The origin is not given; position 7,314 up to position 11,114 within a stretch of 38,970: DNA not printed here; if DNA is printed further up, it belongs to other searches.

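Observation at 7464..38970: PG-anchored Thr/Ser-rich giant surface protein followed by a 28-kb glycan locus led by a Wzy_C/PglL-type enzyme: candidate S-layer-type protein glycosylation system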

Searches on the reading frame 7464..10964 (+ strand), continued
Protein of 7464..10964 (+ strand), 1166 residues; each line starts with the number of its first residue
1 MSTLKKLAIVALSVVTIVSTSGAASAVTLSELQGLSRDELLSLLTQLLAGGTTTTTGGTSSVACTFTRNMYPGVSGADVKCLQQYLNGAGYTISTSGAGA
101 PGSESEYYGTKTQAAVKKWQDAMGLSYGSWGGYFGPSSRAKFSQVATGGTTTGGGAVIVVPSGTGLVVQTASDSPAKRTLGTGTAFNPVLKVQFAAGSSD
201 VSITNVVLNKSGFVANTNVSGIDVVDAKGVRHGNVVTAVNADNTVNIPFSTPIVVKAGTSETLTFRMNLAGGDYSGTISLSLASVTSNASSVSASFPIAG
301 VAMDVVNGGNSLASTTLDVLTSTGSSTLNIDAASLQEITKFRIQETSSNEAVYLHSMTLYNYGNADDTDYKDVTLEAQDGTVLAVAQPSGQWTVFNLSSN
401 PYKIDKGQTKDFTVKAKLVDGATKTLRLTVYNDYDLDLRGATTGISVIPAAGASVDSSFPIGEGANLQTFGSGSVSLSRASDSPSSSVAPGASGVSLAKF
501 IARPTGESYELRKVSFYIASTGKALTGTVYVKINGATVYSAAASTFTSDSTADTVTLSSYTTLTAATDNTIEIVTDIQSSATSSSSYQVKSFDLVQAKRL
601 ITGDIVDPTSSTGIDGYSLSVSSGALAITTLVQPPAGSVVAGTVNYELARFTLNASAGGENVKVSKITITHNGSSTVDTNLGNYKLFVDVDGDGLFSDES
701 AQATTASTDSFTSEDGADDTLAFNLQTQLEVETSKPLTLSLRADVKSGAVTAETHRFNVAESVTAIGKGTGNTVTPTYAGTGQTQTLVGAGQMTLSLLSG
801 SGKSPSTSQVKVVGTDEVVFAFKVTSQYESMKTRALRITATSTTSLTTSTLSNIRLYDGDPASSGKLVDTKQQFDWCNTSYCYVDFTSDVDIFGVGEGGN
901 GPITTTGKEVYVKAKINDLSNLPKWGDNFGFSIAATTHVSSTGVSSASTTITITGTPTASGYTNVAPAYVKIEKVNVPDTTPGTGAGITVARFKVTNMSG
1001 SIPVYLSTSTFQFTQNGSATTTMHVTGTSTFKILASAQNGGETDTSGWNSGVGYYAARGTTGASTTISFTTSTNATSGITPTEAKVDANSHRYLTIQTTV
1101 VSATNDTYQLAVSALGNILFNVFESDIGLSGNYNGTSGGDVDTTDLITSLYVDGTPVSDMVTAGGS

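Call 57: fold_search(model_id=the predicted structure, library=pdb)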
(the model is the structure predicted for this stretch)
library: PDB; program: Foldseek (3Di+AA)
matches with E <= 10: 1635; with E <= 0.001: 142
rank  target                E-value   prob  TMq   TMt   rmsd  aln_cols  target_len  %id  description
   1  9ijj_O                1.8e-17  1.00  0.12  0.11  55.0      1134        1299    8  In situ structure of the central apparatus in mouse sperm axoneme. (released 2025-06-04)
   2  7som_D                2.2e-16  1.00  0.10  0.08  34.8      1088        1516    8  Ciliary C2 central pair apparatus isolated from Chlamydomonas reinhardtii (released 2022-04-13)
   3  8beg_B                2.5e-15  1.00  0.11  0.17  33.8       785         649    9  Structure of Ig-like domains from PrgB (released 2022-11-30)
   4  9ijj_4G               5.8e-15  1.00  0.12  0.05  52.4      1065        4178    8  In situ structure of the central apparatus in mouse sperm axoneme. (released 2025-06-04)
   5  9ijj_4H               1.9e-14  1.00  0.12  0.05  52.1      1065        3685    8  In situ structure of the central apparatus in mouse sperm axoneme. (released 2025-06-04)
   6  9ijj_4I               2.7e-14  1.00  0.12  0.06  52.0      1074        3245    8  In situ structure of the central apparatus in mouse sperm axoneme. (released 2025-06-04)
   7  7sqc_2A               3.5e-13  1.00  0.12  0.16  51.4      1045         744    9  Ciliary C1 central pair apparatus isolated from Chlamydomonas reinhardtii (released 2022-04-13)
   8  4mmx_A                5.0e-13  1.00  0.13  0.15  22.3       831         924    9  Integrin AlphaVBeta3 ectodomain bound to the tenth domain of Fibronectin (released 2014-03-26)
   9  3pvm_A                1.8e-12  1.00  0.10  0.08  36.8      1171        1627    9  Structure of Complement C5 in Complex with CVF (released 2011-01-19)
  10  8wa2_D                4.7e-12  1.00  0.13  0.11  21.9      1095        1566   11  cryo-EM structure of native mastigonemes isolated from Chlamydomonas reinhardtii at 3.0 angstrom resolution (released 2024-04-10)
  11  9e8a_A                1.0e-11  1.00  0.13  0.16  23.8       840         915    9  Integrin aIIbb3 bent conformation from human platelet membrane crude preparation (released 2025-10-15)
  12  5a42                  1.1e-11  1.00  0.09  0.07  42.5      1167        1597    8  Cryo-EM single particle 3D reconstruction of the native conformation of E. coli alpha-2-macroglobulin (ECAM) (released 2015-07-29)
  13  3fcs_A                1.4e-11  1.00  0.12  0.14  28.9       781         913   11  Structure of complete ectodomain of integrin aIIBb3 (released 2009-01-20)
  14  7q60                  1.7e-11  1.00  0.12  0.12  46.1      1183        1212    9  Structure of TEV cleaved A2ML1 (A2ML1-TE) (released 2022-04-20)
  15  8b0g_A                1.8e-11  1.00  0.09  0.09  37.3      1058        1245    9  2C9, C5b9-CD59 structure (released 2023-02-22)
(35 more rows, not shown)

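Call 90: find_encoding_contigs(protein=P0223, flank=10000, max_places=2)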
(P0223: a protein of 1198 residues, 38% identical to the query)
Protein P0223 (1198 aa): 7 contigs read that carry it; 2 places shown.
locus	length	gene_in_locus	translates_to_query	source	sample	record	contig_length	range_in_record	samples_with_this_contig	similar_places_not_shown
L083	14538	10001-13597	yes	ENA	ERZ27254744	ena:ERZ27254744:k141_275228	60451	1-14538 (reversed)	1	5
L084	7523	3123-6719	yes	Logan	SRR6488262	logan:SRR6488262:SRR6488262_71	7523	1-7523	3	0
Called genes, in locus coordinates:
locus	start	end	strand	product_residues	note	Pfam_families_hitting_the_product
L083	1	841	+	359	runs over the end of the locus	PF13439:Glyco_transf_4 (weak), PF20706:GT4-conflict, PF00534:Glycos_transf_1, PF13692:Glyco_trans_1_4, PF13524:Glyco_trans_1_2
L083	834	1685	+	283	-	PF01513:NAD_kinase, PF20143:NAD_kinase_C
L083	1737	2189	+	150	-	-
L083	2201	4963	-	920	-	PF01326:PPDK_N, PF00391:PEP-utilizers, PF02896:PEP-utilizers_C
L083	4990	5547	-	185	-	-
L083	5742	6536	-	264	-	PF01978:TrmB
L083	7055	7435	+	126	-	-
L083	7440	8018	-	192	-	-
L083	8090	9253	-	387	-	PF00226:DnaJ, PF01556:DnaJ_C, PF00684:DnaJ_CXXCXGXG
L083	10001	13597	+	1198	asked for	PF00395:SLH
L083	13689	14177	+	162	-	PF19502:DUF6036 (faint)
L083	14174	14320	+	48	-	-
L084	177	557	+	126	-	-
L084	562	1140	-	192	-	-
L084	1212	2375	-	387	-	PF00226:DnaJ, PF01556:DnaJ_C, PF00684:DnaJ_CXXCXGXG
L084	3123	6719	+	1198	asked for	PF00395:SLH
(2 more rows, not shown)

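Call 91: find_encoding_contigs(protein=P0228, flank=10000, max_places=1)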
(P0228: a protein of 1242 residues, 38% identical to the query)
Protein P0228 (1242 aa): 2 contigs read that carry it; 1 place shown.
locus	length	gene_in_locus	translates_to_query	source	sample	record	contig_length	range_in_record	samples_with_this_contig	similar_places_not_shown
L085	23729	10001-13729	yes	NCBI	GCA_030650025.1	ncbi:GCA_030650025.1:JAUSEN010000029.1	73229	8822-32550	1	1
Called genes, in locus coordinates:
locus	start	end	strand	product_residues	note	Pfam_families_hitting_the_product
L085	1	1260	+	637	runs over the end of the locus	PF00012:HSP70, PF06723:MreB_Mbl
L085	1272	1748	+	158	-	-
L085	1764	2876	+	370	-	PF00226:DnaJ, PF01556:DnaJ_C, PF00684:DnaJ_CXXCXGXG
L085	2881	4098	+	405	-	-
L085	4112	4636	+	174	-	PF04542:Sigma70_r2, PF08281:Sigma70_r4_2, PF04545:Sigma70_r4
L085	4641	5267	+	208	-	-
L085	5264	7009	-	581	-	-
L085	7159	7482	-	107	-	PF12728:HTH_17 (weak)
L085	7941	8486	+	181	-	PF04542:Sigma70_r2, PF08281:Sigma70_r4_2, PF04545:Sigma70_r4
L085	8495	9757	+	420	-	PF18915:DUF5667 (weak)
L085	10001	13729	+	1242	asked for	-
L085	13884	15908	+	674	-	PF04932:Wzy_C, PF13431:TPR_17 (faint), PF14559:TPR_19 (faint)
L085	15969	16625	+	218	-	PF13489:Methyltransf_23, PF08242:Methyltransf_12 (weak), PF13847:Methyltransf_31 (weak), PF08241:Methyltransf_11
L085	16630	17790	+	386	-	PF01041:DegT_DnrJ_EryC1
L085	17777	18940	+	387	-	PF20706:GT4-conflict (weak), PF00534:Glycos_transf_1, PF13692:Glyco_trans_1_4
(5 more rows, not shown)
